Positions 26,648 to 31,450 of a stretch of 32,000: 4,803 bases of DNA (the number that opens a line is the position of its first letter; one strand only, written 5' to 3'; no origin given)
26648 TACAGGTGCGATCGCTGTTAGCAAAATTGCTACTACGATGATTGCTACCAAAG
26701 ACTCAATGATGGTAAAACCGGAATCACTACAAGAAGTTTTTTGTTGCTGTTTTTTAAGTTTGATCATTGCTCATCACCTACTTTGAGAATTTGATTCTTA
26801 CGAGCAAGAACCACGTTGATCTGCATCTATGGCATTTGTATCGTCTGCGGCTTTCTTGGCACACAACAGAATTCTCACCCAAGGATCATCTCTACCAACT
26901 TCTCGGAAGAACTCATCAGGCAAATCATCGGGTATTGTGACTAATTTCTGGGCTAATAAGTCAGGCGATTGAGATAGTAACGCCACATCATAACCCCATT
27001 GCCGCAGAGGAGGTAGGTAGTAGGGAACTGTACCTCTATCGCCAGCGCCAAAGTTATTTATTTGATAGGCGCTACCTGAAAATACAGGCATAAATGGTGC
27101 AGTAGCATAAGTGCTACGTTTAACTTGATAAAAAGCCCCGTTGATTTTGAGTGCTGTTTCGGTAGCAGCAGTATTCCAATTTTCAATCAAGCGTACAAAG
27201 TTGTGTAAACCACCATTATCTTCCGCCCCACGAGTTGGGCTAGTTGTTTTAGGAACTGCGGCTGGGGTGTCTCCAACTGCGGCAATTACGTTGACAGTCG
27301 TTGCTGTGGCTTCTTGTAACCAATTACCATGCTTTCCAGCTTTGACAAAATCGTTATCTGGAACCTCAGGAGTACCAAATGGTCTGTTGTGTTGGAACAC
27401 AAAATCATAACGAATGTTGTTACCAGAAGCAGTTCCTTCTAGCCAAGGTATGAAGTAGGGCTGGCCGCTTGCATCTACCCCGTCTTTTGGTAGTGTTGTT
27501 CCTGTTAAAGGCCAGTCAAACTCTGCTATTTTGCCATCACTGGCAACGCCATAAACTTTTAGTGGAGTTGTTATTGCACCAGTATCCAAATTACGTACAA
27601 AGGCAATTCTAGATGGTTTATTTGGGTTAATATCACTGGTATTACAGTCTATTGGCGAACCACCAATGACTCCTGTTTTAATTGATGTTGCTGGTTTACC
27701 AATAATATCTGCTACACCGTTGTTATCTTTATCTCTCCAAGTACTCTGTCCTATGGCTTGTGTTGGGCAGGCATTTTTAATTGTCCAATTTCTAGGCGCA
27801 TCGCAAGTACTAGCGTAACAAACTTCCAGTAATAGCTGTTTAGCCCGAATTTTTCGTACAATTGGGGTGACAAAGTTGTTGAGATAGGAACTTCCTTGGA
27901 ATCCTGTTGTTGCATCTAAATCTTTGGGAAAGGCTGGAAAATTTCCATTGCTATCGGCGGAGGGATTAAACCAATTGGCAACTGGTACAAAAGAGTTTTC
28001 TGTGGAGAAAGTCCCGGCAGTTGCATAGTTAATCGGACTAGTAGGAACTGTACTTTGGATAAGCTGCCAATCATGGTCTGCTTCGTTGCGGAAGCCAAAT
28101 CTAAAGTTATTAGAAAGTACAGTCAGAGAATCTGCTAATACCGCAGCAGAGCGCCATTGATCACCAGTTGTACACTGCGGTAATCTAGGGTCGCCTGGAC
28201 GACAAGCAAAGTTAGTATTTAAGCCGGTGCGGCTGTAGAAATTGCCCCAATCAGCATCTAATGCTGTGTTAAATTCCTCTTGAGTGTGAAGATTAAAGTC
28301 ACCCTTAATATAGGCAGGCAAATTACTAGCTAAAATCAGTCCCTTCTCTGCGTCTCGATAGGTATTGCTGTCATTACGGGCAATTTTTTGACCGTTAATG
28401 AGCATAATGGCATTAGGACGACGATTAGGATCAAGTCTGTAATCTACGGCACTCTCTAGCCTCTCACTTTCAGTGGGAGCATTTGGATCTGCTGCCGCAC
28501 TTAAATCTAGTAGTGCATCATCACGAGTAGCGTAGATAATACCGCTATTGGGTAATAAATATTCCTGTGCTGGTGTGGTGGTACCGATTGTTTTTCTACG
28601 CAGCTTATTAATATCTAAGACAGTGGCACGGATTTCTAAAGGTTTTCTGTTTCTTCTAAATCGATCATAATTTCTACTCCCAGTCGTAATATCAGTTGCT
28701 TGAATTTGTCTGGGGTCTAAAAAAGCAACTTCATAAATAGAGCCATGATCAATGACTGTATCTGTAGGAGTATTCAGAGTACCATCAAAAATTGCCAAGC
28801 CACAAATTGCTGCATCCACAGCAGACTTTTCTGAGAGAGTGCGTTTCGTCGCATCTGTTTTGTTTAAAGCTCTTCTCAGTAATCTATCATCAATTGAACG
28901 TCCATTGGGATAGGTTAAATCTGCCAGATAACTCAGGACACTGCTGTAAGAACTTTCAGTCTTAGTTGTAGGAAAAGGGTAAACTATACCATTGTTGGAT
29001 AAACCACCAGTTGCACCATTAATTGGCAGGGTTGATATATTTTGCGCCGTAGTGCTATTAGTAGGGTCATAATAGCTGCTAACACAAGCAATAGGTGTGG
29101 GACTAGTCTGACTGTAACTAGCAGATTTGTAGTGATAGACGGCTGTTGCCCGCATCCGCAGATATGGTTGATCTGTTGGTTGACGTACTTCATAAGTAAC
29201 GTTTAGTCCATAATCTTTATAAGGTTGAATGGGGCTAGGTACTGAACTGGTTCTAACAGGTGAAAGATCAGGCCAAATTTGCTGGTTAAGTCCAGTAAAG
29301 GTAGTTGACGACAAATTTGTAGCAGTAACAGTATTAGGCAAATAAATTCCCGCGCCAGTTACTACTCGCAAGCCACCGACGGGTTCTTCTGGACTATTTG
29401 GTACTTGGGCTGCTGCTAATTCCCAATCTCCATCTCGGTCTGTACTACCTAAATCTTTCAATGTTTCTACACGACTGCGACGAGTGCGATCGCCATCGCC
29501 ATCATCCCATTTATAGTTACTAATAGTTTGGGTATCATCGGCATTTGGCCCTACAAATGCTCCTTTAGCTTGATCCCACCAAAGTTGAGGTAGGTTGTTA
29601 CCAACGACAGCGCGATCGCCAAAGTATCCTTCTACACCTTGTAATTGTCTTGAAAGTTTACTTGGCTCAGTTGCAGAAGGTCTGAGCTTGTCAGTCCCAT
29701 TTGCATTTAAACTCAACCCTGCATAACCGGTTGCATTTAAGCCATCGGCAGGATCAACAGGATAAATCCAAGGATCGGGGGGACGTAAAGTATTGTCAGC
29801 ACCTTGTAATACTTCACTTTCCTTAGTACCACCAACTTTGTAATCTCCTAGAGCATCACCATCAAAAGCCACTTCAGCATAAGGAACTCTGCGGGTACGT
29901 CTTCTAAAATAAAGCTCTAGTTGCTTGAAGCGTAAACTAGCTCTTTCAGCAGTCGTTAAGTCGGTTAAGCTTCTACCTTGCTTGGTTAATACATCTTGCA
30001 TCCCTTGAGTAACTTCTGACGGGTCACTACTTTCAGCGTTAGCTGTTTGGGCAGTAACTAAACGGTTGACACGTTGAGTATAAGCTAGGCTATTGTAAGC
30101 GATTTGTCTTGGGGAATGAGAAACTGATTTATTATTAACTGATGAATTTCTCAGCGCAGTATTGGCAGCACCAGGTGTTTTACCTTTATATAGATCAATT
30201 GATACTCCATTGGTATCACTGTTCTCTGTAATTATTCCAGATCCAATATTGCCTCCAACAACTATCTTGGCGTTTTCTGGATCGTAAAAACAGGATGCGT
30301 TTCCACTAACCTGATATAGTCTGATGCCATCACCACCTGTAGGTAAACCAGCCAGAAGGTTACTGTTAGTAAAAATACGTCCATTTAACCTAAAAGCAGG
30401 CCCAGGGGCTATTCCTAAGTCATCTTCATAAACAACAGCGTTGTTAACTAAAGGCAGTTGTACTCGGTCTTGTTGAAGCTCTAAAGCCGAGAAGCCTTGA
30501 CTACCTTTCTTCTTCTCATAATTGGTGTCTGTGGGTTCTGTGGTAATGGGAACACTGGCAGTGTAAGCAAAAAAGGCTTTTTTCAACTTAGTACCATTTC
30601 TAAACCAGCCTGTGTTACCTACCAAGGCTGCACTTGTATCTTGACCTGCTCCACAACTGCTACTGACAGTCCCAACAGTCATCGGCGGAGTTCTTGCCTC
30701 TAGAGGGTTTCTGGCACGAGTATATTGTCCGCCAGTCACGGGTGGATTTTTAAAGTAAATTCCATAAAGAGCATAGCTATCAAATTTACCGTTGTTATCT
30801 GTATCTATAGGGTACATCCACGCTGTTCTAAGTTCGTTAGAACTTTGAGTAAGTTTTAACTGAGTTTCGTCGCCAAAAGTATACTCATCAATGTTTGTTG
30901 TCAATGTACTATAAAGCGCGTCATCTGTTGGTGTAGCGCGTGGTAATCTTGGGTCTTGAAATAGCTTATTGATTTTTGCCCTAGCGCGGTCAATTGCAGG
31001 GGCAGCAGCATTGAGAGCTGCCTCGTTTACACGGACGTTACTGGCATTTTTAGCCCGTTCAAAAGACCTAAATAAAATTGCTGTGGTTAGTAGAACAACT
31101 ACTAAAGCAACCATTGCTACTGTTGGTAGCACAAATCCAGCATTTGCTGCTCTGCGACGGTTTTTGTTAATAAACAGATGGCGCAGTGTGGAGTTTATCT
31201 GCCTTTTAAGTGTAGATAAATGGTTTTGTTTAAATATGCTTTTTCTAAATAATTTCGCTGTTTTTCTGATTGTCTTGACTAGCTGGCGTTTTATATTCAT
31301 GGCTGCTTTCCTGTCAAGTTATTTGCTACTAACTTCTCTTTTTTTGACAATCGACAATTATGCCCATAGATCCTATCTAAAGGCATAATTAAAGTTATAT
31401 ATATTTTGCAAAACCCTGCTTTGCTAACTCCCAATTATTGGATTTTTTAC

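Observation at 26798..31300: The HpsA-like giant carries a Glu5-less pilin-type N-terminus and two exact DxDxNGxxD calcium-loop-like motifs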

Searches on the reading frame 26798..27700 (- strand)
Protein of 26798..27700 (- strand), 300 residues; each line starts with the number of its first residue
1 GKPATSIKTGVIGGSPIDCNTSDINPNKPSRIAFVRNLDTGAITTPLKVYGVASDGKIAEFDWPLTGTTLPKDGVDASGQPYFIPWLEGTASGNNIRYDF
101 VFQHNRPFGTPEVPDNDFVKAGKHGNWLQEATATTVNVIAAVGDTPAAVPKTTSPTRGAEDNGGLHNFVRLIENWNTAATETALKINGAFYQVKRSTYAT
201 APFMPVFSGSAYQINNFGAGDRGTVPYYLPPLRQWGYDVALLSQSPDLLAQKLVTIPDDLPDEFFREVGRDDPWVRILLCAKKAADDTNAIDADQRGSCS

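Call 23: search_protein_families(library=pfam, proteins=[window:26798-27700:-], max_evalue=10)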
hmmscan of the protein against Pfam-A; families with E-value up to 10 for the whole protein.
window:26798-27700:- (300 aa): 0 families

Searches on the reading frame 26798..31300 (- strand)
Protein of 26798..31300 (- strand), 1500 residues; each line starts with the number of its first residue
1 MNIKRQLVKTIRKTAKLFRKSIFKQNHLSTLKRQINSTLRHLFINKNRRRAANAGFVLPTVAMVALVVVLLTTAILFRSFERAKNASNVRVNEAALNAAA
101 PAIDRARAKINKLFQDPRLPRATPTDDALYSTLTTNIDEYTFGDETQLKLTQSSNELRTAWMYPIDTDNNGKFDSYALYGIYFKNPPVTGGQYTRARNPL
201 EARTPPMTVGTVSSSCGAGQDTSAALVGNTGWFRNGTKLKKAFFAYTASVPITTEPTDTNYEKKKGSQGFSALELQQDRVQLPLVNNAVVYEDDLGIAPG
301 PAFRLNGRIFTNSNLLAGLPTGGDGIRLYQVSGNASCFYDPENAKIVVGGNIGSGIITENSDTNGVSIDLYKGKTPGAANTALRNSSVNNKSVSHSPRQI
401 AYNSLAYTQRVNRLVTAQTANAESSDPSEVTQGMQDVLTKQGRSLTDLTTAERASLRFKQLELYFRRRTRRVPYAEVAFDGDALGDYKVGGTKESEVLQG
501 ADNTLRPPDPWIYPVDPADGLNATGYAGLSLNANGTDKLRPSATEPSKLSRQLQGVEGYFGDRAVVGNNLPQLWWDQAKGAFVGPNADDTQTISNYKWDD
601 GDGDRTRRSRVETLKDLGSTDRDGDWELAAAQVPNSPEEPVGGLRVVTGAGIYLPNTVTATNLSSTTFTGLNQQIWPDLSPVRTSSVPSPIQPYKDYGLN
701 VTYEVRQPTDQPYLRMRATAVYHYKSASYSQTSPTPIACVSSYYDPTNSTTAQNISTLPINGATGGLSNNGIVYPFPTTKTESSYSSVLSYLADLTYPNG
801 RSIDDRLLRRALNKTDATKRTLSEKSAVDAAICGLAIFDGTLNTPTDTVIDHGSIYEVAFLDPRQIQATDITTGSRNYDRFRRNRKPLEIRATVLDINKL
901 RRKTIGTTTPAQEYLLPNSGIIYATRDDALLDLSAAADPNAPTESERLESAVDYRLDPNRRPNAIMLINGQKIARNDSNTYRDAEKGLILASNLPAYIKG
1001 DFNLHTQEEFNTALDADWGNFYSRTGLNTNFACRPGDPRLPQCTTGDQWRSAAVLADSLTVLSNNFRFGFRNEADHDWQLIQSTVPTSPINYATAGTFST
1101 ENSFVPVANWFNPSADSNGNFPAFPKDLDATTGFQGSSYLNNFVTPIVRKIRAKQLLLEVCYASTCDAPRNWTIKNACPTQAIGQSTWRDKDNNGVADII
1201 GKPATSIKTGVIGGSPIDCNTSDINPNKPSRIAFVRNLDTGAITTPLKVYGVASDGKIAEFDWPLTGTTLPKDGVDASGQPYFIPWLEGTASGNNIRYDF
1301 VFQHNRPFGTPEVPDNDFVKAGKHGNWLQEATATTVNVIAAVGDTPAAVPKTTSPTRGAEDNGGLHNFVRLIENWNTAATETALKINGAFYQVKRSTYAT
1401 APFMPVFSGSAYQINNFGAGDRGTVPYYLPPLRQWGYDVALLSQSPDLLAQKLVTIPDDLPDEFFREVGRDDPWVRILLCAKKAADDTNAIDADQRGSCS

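Call 4: search_protein_families(library=pfam, proteins=[window:26798-31300:-], max_evalue=1)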
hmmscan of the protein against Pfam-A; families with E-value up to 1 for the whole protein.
window:26798-31300:- (1500 aa): 1 family
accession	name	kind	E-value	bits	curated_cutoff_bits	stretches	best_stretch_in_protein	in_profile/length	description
PF12747.12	DdrB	-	0.077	13.2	25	1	1053-1088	31-66/132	DdrB-like protein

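Call 5: search_protein_families(library=ncbifam, proteins=[window:26798-31300:-], max_evalue=0.1)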
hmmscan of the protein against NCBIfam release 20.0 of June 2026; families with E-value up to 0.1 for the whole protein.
window:26798-31300:- (1500 aa): 1 family
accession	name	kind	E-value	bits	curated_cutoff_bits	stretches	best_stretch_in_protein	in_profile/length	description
NF038301.1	EPS_HpsA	equivalog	0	1816.2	400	1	4-1499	1-1502/1503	hormogonium polysaccharide biosynthesis protein HpsA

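Call 9: find_homologous_proteins(query=window:26798-31300:-, max_evalue=0.00001)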
Query window:26798-31300:- (1500 aa): 1723 proteins with E <= 0.00001 among 8000 candidates; the best 120 are listed.
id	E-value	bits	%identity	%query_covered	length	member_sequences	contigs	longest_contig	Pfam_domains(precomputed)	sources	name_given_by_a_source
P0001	0.0e+0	3442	100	100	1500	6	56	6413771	-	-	-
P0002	0.0e+0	3104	90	100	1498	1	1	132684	-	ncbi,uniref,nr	ncbi:hormogonium polysaccharide biosynthesis protein HpsA [Anabaena subtropica]|uniref:Uncharacteriz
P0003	0.0e+0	2839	82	100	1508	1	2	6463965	-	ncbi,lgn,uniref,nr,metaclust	ncbi:unknown protein [Nostoc sp. NIES-3756]|uniref:hormogonium polysaccharide biosynthesis protein H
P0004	0.0e+0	2802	82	100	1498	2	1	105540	-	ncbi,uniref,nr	ncbi:hormogonium polysaccharide biosynthesis protein HpsA [Anabaena sp. 4-3]|uniref:hormogonium poly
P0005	0.0e+0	2774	81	100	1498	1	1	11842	-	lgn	-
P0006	0.0e+0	2759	79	100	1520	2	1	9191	-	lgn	-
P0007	0.0e+0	2742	80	100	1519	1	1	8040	-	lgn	-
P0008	0.0e+0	2663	77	100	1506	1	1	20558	-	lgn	-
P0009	0.0e+0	2636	77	100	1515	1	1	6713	-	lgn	-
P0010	0.0e+0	2512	75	100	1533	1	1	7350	-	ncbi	ncbi:hormogonium polysaccharide biosynthesis protein HpsA [Nostoc sp. NIES-2111]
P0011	0.0e+0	2488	74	98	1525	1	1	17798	-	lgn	-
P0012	0.0e+0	2453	74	97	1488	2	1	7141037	-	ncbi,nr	ncbi:hypothetical protein NSMS1_43490 [Nostoc sp. MS1]|nr:hypothetical protein NSMS1_43490 [Nostoc s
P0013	0.0e+0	2357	71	100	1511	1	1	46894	-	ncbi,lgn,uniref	ncbi:hormogonium polysaccharide biosynthesis protein HpsA [Anabaena sp. CCY 9402-a]|uniref:hormogoni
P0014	0.0e+0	2356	70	100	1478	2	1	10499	-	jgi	jgi:hypothetical protein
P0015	0.0e+0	2178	67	100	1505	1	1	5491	-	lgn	-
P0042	0.0e+0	1561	52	100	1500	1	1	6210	-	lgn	-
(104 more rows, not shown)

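Call 15: search_solved_structures(query=window:26798-31300:-, max_evalue=10, show_alignments=3)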
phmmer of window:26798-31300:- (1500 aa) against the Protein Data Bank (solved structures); distinct sequences matched with E-value up to 10: 6.
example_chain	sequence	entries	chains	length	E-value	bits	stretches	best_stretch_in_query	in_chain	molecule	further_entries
3zyl_A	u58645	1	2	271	0.17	12.3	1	859-935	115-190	PHOSPHATIDYLINOSITOL-BINDING CLATHRIN ASSEMBLY PROTEIN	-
1hf8_A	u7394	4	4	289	0.19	12.2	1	859-935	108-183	CLATHRIN ASSEMBLY PROTEIN SHORT FORM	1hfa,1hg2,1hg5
7jxv_A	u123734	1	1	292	0.2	12.1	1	859-935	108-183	Phosphatidylinositol-binding clathrin assembly protein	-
3zyk_A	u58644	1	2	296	0.2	12.1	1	859-935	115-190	PHOSPHATIDYLINOSITOL-BINDING CLATHRIN ASSEMBLY PROTEIN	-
3zym_A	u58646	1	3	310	0.22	12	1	859-935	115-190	PHOSPHATIDYLINOSITOL-BINDING CLATHRIN ASSEMBLY PROTEIN, VESICLE-ASSOCIATED MEMBRANE PROTEI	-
3nwj_A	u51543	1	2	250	0.38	11.2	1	406-468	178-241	AtSK2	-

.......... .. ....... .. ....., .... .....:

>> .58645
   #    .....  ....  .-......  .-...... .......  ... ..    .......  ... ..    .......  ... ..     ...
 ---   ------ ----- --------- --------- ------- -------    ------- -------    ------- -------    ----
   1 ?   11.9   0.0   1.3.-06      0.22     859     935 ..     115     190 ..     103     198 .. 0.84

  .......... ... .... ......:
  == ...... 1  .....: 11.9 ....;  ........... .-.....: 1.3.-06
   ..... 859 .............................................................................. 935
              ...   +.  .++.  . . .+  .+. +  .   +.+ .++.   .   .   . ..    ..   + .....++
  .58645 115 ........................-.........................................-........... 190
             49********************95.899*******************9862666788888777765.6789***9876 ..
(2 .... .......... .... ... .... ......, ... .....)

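Call 21: find_encoding_contigs(protein=window:26798-31300:-, flank=3000, max_places=3)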
Protein window:26798-31300:- (1500 aa): 24 contigs read that carry it; 3 places shown.
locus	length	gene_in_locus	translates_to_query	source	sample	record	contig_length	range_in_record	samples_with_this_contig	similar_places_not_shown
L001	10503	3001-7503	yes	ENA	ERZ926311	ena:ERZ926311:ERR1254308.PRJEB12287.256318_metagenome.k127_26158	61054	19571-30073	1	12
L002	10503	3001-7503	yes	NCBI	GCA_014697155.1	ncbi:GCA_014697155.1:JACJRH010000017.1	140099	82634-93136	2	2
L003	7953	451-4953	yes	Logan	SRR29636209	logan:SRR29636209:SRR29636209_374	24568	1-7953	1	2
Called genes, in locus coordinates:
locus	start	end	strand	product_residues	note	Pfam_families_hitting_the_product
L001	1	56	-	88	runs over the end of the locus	-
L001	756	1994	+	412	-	PF13742:tRNA_anti_2, PF01336:tRNA_anti-codon, PF02601:Exonuc_VII_L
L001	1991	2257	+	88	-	PF02609:Exonuc_VII_S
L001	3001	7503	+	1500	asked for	-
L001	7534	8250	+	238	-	-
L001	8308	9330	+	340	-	-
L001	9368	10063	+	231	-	-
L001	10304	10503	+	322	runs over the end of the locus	PF00535:Glycos_transf_2, PF10111:Glyco_tranf_2_2, PF13641:Glyco_tranf_2_3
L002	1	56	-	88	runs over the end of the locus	-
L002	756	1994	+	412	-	PF13742:tRNA_anti_2, PF01336:tRNA_anti-codon, PF02601:Exonuc_VII_L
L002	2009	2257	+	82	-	PF02609:Exonuc_VII_S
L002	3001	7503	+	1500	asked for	-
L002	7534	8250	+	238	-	-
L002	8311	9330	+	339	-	-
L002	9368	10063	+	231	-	-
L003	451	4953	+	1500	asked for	-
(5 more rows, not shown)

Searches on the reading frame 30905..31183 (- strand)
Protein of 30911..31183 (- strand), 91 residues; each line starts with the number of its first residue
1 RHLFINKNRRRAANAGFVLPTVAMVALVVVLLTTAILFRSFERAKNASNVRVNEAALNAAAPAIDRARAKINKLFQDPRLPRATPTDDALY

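Call 23: search_protein_families(library=pfam, proteins=[window:30911-31183:-], max_evalue=10)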
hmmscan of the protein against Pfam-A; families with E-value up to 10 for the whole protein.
window:30911-31183:- (91 aa): 0 families

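Call 67: search_protein_families(library=pfam, alignment_id=A4, max_evalue=10)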
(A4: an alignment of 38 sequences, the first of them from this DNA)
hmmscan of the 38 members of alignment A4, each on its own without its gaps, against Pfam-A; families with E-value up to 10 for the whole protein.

A. member 1, seq(90 aa): 0 families

B. families by the number of members that match (of 38 scanned): 26 families (the first 25 are shown)
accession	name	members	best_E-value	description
PF11807.13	UstYa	12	0.098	Mycotoxin biosynthesis protein UstYa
PF14341.11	PilX_N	8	0.0007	PilX N-terminal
PF02203.21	TarH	4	0.0012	Tar ligand binding domain homologue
PF05251.17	Ost5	3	0.015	Oligosaccharyltransferase subunit 5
PF22990.1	ABHD16_N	2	0.018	Phosphatidylserine Lipase ABHD16 N-terminal domain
PF00854.27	PTR2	2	0.02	POT family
PF16982.10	Flp1_like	2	0.02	Putative Flagellin, Flp1-like, domain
PF05684.17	DUF819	2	0.048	Protein of unknown function (DUF819)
PF02932.22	Neur_chan_memb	2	0.053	Neurotransmitter-gated ion-channel transmembrane region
PF08475.15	Baculo_VP91_N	2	0.18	Viral capsid protein 91 N-terminal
PF07850.20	Renin_r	1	0.01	Renin receptor-like transmembrane spanning segment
PF10812.13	DUF2561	1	0.011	Protein of unknown function (DUF2561)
PF14023.12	Bestrophin-like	1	0.019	Bestrophin-like domain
PF04140.19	ICMT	1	0.025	Isoprenylcysteine carboxyl methyltransferase (ICMT) family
PF14780.11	NEPRO_N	1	0.054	Nucleolus and neural progenitor protein, N-terminal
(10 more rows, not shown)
